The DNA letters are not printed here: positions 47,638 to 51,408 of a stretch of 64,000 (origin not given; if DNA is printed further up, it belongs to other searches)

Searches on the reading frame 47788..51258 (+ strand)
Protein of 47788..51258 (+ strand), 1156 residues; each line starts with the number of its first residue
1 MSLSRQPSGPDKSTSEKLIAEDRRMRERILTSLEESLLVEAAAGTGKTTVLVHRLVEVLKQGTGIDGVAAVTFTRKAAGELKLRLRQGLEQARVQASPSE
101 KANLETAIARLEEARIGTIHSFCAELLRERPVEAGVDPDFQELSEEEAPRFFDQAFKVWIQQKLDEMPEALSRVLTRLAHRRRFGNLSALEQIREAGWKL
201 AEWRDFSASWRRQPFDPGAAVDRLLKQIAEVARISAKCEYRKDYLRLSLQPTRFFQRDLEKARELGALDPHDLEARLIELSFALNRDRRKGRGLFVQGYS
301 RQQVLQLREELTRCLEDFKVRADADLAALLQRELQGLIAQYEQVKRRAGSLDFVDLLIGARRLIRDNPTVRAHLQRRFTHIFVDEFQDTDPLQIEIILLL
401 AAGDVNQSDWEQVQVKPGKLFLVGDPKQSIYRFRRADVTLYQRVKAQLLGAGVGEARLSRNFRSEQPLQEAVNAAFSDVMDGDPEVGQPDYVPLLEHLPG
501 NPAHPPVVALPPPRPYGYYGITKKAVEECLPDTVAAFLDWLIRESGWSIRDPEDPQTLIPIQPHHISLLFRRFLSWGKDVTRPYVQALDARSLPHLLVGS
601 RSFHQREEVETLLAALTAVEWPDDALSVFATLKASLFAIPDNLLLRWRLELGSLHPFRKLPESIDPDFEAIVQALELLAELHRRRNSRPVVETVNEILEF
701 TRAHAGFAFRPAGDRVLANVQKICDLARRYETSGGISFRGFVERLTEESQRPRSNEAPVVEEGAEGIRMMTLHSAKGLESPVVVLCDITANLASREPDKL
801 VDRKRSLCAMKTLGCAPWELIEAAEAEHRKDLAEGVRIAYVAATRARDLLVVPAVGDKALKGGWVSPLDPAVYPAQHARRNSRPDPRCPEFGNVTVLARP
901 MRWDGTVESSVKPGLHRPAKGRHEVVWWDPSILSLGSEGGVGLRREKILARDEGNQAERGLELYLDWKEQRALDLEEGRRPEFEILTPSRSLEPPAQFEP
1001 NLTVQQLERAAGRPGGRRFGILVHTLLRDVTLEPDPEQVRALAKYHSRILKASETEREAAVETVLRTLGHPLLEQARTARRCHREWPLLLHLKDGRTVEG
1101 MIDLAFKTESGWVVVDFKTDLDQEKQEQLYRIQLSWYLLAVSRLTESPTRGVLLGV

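Call 75: search_protein_families(library=pfam, proteins=[window:47788-51258:+], max_evalue=0.00001)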
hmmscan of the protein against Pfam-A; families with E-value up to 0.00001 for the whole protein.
window:47788-51258:+ (1156 aa): 4 families
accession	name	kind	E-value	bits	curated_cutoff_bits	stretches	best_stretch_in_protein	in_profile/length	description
PF00580.27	UvrD-helicase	-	1.7e-57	195.6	23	1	28-446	7-268/271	UvrD/REP helicase N-terminal domain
PF13361.12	UvrD_C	-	3e-17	63.5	25.6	1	586-852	89-345/350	UvrD-like helicase C-terminal domain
PF13245.12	AAA_19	-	4.8e-15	56.4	25.1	1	34-434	11-134/134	AAA domain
PF12705.13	PDDEXK_1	-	1.9e-10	41.6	22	1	1017-1148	35-176/247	PD-(D/E)XK nuclease superfamily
